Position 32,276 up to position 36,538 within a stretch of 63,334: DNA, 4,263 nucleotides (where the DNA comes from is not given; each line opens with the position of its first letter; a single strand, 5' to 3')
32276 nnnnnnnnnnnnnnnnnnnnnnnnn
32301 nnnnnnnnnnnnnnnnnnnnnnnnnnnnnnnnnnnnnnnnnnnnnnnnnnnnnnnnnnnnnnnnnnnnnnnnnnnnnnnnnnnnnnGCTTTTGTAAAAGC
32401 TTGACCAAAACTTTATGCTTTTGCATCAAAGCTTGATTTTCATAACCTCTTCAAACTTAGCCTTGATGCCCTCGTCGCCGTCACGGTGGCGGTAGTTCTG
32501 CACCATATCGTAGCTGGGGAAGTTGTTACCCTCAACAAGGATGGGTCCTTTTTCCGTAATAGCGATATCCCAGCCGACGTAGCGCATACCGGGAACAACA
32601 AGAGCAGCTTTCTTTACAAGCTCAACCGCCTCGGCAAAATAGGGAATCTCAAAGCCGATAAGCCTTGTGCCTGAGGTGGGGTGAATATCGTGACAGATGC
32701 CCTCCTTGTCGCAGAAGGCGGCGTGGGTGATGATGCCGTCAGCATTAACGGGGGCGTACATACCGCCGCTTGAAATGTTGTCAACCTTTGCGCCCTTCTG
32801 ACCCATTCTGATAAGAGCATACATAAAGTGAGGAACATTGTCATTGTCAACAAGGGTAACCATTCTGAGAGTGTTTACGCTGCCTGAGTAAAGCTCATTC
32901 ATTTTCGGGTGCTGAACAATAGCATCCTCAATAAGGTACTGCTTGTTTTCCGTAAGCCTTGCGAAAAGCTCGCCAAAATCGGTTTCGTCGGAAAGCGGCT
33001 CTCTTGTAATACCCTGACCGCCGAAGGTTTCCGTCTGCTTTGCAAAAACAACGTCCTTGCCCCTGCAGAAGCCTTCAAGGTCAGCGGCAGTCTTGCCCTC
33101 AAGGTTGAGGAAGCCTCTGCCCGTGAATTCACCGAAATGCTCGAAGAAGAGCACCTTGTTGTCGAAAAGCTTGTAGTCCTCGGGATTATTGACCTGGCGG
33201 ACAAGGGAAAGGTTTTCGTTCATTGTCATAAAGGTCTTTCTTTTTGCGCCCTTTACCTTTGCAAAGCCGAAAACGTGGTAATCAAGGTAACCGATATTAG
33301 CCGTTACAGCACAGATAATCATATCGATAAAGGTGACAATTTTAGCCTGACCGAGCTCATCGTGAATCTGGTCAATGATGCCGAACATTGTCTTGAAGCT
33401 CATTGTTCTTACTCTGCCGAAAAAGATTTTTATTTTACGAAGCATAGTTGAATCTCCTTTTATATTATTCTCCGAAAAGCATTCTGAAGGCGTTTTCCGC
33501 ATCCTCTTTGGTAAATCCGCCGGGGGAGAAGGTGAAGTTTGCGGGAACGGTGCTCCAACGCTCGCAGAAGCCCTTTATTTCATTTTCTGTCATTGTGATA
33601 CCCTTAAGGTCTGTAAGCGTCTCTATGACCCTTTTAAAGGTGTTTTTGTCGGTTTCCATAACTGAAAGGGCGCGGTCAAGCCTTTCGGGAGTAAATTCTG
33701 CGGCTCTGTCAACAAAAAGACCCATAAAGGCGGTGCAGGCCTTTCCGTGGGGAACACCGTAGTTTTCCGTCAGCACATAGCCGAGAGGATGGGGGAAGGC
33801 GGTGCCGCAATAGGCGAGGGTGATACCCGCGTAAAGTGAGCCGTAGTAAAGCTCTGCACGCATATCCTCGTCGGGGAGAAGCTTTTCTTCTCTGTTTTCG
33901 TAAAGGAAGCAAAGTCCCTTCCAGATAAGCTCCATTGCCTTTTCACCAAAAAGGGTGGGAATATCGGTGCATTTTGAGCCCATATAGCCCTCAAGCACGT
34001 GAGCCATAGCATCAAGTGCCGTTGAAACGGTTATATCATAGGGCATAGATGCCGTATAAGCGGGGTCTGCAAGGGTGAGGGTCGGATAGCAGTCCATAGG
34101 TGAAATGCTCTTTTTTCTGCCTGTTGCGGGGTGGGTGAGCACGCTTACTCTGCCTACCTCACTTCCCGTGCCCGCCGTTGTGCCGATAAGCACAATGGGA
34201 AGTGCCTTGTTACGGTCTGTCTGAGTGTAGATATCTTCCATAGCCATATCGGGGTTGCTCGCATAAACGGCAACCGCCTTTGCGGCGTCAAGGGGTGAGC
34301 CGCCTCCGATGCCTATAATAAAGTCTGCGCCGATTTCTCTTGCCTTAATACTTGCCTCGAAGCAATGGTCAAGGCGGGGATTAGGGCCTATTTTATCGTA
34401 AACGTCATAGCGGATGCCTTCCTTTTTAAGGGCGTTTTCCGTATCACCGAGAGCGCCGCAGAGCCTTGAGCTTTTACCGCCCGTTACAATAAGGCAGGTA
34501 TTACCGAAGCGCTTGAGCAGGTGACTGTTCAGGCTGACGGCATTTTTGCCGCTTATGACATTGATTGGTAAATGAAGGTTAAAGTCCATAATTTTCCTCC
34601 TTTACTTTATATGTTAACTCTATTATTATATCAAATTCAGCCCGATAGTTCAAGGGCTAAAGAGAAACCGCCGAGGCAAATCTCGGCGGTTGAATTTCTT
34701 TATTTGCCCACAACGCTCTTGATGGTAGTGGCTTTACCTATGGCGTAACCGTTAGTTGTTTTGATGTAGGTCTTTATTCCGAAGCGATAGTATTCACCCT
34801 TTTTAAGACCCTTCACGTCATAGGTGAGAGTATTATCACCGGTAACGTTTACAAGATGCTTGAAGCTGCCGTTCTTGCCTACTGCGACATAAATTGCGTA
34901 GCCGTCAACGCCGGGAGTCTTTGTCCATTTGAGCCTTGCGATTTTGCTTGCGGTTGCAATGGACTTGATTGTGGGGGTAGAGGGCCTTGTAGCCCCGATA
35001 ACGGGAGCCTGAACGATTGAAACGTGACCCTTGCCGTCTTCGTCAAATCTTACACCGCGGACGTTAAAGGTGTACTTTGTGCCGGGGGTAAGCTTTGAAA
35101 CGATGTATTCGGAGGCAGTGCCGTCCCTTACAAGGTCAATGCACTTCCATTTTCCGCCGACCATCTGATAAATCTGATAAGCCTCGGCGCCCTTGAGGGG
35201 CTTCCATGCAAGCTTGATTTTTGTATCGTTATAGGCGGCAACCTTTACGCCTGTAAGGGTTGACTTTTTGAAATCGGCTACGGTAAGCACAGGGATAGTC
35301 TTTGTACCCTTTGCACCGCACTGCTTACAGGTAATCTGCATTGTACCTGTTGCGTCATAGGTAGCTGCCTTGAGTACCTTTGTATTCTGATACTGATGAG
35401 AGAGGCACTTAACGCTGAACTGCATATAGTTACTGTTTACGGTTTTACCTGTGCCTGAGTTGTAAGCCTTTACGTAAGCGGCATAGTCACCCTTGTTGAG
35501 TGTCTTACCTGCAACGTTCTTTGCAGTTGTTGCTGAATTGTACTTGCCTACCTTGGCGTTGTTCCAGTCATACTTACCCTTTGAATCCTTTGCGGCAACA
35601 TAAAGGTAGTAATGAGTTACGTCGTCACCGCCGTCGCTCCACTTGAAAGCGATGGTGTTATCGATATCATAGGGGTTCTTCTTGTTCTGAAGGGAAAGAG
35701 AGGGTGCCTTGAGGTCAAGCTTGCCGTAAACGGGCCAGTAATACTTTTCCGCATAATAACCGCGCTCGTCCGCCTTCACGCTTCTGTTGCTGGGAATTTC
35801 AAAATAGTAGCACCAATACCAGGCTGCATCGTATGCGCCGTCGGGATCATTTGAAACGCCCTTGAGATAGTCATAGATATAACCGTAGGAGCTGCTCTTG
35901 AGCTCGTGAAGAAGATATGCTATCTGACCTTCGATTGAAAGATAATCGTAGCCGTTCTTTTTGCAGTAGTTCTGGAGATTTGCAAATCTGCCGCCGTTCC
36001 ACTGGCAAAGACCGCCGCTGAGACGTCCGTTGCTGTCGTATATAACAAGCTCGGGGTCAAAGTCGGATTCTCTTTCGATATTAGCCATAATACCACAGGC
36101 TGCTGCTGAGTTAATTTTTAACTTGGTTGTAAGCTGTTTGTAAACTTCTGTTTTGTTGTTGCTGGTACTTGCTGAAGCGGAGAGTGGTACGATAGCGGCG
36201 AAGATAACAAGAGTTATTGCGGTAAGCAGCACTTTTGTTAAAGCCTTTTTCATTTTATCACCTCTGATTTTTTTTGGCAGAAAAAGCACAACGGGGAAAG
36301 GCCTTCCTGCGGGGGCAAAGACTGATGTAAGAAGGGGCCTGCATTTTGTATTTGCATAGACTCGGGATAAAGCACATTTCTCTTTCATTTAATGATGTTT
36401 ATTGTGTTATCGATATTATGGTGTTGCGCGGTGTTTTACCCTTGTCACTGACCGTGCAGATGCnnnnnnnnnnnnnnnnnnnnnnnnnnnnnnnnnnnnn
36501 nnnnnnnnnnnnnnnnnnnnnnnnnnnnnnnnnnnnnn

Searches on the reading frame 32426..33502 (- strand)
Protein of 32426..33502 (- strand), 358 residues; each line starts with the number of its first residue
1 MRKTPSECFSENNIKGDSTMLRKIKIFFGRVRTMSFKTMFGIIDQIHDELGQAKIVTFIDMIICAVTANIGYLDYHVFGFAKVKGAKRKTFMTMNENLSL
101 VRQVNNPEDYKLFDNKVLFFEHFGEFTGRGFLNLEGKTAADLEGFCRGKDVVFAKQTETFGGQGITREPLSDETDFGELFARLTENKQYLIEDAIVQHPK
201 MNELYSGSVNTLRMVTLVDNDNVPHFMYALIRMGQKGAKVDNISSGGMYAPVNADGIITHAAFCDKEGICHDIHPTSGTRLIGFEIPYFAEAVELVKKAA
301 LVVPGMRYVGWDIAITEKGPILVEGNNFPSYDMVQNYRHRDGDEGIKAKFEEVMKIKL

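Call 10: search_protein_families(library=pfam, proteins=[window:32426-33502:-])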
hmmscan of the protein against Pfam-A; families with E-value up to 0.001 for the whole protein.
window:32426-33502:- (358 aa): 1 family
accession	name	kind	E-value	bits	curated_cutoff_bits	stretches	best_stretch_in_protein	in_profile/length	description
PF14397.11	ATPgrasp_ST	-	4.3e-52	177.5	31.4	1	96-354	2-277/278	Sugar-transfer associated ATP-grasp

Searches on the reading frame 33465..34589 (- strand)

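Call 39: search_protein_families(library=pfam, proteins=[window:33465-34589:-])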
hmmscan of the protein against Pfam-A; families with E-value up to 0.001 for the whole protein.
window:33465-34589:- (374 aa): 3 families
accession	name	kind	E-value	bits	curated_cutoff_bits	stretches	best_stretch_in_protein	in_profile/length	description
PF00465.25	Fe-ADH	-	5.5e-44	150.2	31.3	1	8-176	1-168/168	Iron-containing alcohol dehydrogenase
PF25137.1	ADH_Fe_C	-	8e-21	75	27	1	187-328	1-141/194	Fe-containing alcohol dehydrogenase family, C-terminal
PF13685.12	Fe-ADH_2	-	1.7e-06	28.6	28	1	19-113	8-100/149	Iron-containing alcohol dehydrogenase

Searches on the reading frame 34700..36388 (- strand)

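Call 38: search_protein_families(library=pfam, proteins=[window:34700-36388:-])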
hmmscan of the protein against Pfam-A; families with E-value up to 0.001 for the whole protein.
window:34700-36388:- (562 aa): 4 families
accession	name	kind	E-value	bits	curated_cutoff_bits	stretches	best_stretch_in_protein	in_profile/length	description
PF18013.6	Phage_lysozyme2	-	1.5e-30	106.7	28.2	1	78-217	2-137/140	Phage tail lysozyme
PF00041.27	fn3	-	1.4e-14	54.4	25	1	379-447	4-70/84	Fibronectin type III domain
PF21910.2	GH85_C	-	2.5e-05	25.1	27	0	382-418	10-47/95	GH85 endohexosaminidases, C-terminal domain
PF25814.1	fn3_SORL1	-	0.00079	19.8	27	0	379-444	6-70/90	SORL1-like, fn3 domain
